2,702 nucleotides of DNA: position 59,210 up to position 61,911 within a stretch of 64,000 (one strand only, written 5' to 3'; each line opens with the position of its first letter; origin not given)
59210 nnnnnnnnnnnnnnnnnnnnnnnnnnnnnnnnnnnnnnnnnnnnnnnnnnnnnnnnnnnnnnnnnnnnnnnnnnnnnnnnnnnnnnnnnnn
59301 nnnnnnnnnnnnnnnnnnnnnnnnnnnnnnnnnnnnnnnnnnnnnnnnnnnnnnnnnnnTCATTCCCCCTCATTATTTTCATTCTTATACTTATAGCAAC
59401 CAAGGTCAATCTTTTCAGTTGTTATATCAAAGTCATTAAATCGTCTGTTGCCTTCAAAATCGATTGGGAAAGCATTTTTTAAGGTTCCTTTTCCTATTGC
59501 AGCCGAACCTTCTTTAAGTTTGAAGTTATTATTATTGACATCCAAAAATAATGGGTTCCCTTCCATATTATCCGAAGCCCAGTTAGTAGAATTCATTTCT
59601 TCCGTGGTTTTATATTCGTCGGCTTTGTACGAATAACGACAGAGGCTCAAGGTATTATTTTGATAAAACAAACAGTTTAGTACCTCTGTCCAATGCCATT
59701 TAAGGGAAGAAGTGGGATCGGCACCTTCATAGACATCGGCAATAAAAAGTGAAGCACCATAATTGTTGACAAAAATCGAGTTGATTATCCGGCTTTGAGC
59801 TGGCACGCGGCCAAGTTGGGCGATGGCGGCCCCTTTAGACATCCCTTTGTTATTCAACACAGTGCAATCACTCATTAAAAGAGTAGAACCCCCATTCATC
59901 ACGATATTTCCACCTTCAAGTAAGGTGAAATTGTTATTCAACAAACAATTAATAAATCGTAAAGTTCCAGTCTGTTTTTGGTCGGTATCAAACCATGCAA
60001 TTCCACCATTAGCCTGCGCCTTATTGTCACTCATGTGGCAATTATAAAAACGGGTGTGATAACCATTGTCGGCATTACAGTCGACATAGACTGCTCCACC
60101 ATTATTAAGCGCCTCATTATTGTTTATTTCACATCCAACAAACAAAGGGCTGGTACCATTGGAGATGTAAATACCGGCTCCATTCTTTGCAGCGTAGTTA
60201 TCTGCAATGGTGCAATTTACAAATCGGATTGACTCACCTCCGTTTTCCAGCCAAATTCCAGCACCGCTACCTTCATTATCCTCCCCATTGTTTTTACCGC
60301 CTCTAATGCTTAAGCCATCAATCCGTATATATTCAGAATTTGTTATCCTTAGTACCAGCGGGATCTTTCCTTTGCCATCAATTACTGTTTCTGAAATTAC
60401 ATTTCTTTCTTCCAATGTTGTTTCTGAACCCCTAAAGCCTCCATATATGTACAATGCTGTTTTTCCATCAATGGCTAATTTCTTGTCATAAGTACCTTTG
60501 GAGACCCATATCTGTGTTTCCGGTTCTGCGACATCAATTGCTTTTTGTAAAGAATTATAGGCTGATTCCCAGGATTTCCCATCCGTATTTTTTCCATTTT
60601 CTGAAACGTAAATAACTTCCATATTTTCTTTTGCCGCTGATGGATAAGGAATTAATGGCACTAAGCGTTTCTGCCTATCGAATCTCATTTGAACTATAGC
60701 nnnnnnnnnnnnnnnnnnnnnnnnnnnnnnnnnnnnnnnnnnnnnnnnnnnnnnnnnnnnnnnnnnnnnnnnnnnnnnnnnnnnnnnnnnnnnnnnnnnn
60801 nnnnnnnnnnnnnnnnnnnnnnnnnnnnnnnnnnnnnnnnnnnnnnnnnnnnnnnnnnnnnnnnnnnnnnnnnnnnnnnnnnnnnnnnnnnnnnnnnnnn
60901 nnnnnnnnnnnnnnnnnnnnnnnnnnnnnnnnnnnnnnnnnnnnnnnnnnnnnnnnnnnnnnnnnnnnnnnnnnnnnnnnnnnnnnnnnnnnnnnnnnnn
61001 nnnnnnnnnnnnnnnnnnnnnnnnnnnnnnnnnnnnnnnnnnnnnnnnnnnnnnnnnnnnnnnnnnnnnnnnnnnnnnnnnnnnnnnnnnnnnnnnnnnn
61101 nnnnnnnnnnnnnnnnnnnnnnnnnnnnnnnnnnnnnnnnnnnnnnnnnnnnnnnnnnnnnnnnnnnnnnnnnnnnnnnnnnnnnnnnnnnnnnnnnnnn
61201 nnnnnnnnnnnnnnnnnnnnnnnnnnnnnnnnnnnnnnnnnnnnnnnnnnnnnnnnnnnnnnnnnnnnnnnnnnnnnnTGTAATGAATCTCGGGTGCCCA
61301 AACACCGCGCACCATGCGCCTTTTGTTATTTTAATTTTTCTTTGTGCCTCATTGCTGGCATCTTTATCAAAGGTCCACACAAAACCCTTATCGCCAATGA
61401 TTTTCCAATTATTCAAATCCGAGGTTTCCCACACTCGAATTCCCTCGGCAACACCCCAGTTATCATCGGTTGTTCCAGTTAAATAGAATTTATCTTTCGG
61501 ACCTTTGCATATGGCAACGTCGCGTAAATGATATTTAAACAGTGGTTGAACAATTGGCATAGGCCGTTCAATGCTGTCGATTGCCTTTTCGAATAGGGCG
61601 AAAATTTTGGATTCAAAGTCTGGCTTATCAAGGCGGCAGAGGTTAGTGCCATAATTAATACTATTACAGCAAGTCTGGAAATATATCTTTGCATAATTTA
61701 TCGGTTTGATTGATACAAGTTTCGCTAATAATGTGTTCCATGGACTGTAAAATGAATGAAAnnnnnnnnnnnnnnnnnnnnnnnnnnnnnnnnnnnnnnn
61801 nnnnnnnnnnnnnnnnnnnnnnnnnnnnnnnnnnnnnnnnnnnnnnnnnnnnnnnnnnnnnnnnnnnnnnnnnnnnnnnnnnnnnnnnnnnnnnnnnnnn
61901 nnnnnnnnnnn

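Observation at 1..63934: Sulfatase-saturated mega-PUL with arabinofuranosidase- and rhamnosidase-type hydrolases: candidate pathway for a densely sulfated arabinose/rhamnose-rich glycan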

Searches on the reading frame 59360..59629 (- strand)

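Call 97: search_protein_families(library=ncbifam, proteins=[window:59360-59629:-], max_evalue=10)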
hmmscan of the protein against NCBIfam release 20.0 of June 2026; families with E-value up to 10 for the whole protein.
window:59360-59629:- (89 aa): 1 family
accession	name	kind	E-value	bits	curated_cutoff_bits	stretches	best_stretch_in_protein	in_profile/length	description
NF041518.1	choice_anch_Q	domain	3e-05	24.2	25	1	34-81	15-57/58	choice-of-anchor Q domain-containing protein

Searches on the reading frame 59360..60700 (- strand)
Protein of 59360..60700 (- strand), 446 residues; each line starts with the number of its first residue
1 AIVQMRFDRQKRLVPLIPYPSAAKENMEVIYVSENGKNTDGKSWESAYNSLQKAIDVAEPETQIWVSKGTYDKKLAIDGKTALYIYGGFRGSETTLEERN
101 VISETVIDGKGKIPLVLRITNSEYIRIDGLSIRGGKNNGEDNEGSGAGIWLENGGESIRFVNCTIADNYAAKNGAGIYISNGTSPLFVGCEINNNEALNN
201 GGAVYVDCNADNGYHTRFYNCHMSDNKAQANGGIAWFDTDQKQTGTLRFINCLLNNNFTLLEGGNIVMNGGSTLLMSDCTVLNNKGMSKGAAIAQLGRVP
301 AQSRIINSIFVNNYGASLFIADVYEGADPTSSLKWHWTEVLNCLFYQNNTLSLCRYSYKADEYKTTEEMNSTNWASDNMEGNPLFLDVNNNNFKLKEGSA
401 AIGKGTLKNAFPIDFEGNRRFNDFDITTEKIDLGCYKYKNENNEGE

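Call 77: search_protein_families(library=pfam, proteins=[window:59360-60700:-], max_evalue=5)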
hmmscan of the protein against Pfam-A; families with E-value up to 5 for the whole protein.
window:59360-60700:- (446 aa): 3 families
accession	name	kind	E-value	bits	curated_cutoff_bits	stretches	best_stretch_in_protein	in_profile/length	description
PF13229.12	Beta_helix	-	6.8e-09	36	25.9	1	120-293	6-142/158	Right handed beta helix region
PF04371.20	PAD_porph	-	0.034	13.8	25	1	253-304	127-176/321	Porphyromonas-type peptidyl-arginine deiminase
PF07602.17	DUF1565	-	0.14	11.8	20.3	1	36-187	3-160/257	Protein of unknown function (DUF1565)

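Call 79: find_homologous_proteins(query=window:59360-60700:-, max_evalue=0.001)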
Query window:59360-60700:- (446 aa): 61 proteins with E <= 0.001 among 3917 candidates.
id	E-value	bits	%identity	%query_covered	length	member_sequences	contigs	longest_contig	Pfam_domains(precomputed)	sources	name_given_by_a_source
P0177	0.0e+0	1015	100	100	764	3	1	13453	PF13229.13,PF22842.4,PF04616.21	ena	-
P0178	3.1e-222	756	75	98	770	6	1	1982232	PF13229.13,PF22842.4,PF04616.21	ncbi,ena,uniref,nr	ncbi:family 43 glycosylhydrolase [uncultured Draconibacterium sp.]|uniref:family 43 glycosylhydrolas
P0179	1.3e-218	744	75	97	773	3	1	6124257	PF13229.13,PF22842.4,PF04616.21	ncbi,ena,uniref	ncbi:family 43 glycosylhydrolase [uncultured Draconibacterium sp.]|uniref:family 43 glycosylhydrolas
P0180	5.2e-211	719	70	99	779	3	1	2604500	PF22842.4,PF04616.21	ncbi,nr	ncbi:family 43 glycosylhydrolase [Draconibacterium sediminis]|nr:family 43 glycosylhydrolase [Dracon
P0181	1.5e-209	715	70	99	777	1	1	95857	PF13229.13,PF22842.4,PF04616.21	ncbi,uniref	ncbi:family 43 glycosylhydrolase [Sunxiuqinia sp. A32]|uniref:family 43 glycosylhydrolase n=1 Tax=Su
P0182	2.2e-209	714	70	99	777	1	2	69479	PF13229.13,PF22842.4,PF04616.21,PF17161.11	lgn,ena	-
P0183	1.1e-208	712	71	98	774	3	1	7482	PF22842.4,PF04616.21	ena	-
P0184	4.8e-208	710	70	99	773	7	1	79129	PF13229.13,PF22842.4,PF04616.21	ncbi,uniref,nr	ncbi:family 43 glycosylhydrolase [Draconibacterium mangrovi]|uniref:family 43 glycosylhydrolase n=1 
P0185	1.3e-206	705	70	97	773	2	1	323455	PF13229.13,PF22842.4,PF04616.21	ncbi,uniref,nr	ncbi:family 43 glycosylhydrolase [Maribellus maritimus]|uniref:family 43 glycosylhydrolase n=1 Tax=M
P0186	1.1e-199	682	65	99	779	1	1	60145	PF22842.4,PF04616.21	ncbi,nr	ncbi:MAG: family 43 glycosylhydrolase [Cytophagales bacterium]|nr:family 43 glycosylhydrolase [Cytop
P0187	1.1e-174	600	59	99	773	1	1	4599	PF13229.13,PF22842.4,PF04616.21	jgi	jgi:parallel beta-helix repeat protein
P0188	5.3e-172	591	59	98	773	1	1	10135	PF13229.13,PF07602.18,PF22842.4,PF04616.21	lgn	-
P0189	4.5e-171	588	58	98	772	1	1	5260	PF04616.21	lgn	-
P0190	9.3e-171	587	59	97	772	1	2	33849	PF13229.13,PF22842.4,PF04616.21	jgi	-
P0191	2.8e-169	582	58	99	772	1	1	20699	PF13229.13,PF22842.4,PF04616.21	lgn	-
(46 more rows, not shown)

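Call 80: find_encoding_contigs(protein=P0177, flank=10000, max_places=3)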
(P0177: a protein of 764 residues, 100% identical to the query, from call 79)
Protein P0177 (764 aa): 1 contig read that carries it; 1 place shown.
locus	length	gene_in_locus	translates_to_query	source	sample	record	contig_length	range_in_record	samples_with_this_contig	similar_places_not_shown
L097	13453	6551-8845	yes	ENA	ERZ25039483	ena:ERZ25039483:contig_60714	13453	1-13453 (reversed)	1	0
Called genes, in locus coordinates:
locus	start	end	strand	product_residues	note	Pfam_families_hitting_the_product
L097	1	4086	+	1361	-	?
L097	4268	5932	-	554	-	PF00884:Sulfatase, PF01663:Phosphodiest (faint), PF16347:SGSH_C (weak)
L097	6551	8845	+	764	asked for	PF04616:Glyco_hydro_43, PF22842:Pel9A-like_beta_helix, PF13229:Beta_helix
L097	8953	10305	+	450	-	PF13620:CarboxypepD_reg, PF13715:CarbopepD_reg_2, PF07715:Plug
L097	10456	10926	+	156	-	-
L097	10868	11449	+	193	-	PF00593:TonB_dep_Rec_b-barrel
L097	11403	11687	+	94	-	-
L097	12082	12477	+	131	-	-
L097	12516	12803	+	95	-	-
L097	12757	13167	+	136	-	-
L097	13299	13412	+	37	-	-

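Call 83: search_protein_families(library=pfam, proteins=[L097:1-4086:+], max_evalue=0.001)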
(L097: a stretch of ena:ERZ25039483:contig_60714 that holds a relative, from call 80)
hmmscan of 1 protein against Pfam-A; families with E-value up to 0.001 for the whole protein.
L097:1-4086:+ (1361 aa): 10 families
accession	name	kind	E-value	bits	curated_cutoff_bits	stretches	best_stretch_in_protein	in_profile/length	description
PF07494.17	Reg_prop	-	1.4e-53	172.4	20.4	2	213-235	2-24/24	Two component regulator propeller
PF02518.31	HATPase_c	-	2e-25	89.8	26.4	1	944-1057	2-109/111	Histidine kinase-, DNA gyrase B-, and HSP90-like ATPase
PF00072.30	Response_reg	-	4.6e-23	82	30.2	1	1106-1215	2-110/111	Response regulator receiver domain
PF12833.13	HTH_18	-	1e-17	64.6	33.6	1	1271-1349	1-79/80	Helix-turn-helix domain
PF07495.19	Y_Y_Y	-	2.9e-13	49.9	26.6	1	715-776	2-64/65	Y_Y_Y domain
PF00165.29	HTH_AraC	-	1.3e-11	44.7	26.6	1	1314-1349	8-42/42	Bacterial regulatory helix-turn-helix proteins, AraC family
PF00512.31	HisKA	-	1.5e-09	38.2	26.9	1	833-896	3-65/66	His Kinase A (phospho-acceptor) domain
PF08450.18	SGL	-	3.1e-06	27.4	26.3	0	213-281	38-105/246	SMP-30/Gluconolactonase/LRE-like region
PF23775.1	Beta-prop_RIG_2nd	-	4.8e-05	23.4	80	0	142-289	50-196/278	RIG second beta-propeller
PF23748.1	Beta-prop_LRRK2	-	6.3e-05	22.6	26.9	0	210-252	268-310/359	LRRK2 beta propeller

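Call 94: find_related_loci(query=P0177, collection=genome_contigs, flank=10000)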
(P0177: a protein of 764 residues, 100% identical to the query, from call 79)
Query P0177 (764 aa) in genome_contigs; peptide patterns used: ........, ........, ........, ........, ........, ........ (x = any residue, [..] = any of these).
39 stretches matched a pattern; 11 encode a relative of the query (tblastn E <= 1e-3); 11 distinct loci.
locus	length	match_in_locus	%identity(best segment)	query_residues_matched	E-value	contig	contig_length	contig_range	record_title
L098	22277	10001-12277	77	1-759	0e+0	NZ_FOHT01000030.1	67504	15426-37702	Draconibacterium orientale strain DSM 25947, whole genome shotgun sequence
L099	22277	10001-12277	76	1-759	0e+0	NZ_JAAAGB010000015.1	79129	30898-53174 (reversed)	Draconibacterium mangrovi strain GM2-18 NODE_15_length_79129_cov_57.0725, whole genome shotgun sequence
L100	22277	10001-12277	77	1-759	0e+0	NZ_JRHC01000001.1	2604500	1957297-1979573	Draconibacterium sediminis strain JN14CK-3 contig1, whole genome shotgun sequence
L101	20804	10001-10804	42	43-333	5e-57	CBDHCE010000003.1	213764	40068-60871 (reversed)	MAG: Tepidisphaeraceae bacterium isolate 8824accf-af3d-44c8-8031-572310434529 genome assembly, contig: contig_3, whole g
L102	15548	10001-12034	38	32-332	2e-51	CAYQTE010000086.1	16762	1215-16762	MAG TPA_asm: uncultured Tepidisphaeraceae bacterium isolate binchicken_co3_300 genome assembly, contig: NODE_11078_lengt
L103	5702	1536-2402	36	31-333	1e-47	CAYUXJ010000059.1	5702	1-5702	MAG TPA_asm: uncultured Sediminibacterium sp. isolate SRP272421_co1_308 genome assembly, contig: NODE_53421_length_5702_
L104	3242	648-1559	36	31-343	1e-47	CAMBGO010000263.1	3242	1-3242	MAG: Chitinophaga pinensis isolate TrE-25oct19-273 genome assembly, contig: TrE-25oct19-C64423, whole genome shotgun seq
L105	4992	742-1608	36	31-333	4e-47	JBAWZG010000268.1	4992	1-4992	MAG: Bacteroidia bacterium isolate ELA109 MAG109_268, whole genome shotgun sequence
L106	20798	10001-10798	37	38-307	1e-45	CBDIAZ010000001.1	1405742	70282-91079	MAG: Acidobacteriaceae bacterium isolate 64b36fed-f3c1-4504-a5e9-2518e18b580b genome assembly, contig: contig_1, whole g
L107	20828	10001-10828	36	43-328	2e-44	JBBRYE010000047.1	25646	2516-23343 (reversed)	MAG: Sphingobacteriales bacterium isolate La5_metabat2.021 La5_metabat2.021_K_2779000_L_25646_cov_13.0005, whole genome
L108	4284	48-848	36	66-347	7e-41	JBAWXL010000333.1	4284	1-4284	MAG: Bacteroidota bacterium isolate ELA062 MAG062_333, whole genome shotgun sequence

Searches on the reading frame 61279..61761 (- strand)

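Call 7: search_protein_families(library=pfam, proteins=[window:61279-61761:-])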
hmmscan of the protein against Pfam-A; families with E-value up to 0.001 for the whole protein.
window:61279-61761:- (161 aa): 1 family
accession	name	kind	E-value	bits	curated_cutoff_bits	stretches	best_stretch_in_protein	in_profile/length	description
PF04616.20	Glyco_hydro_43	-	0.00015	21.7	32.2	1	72-124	3-51/288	Glycosyl hydrolases family 43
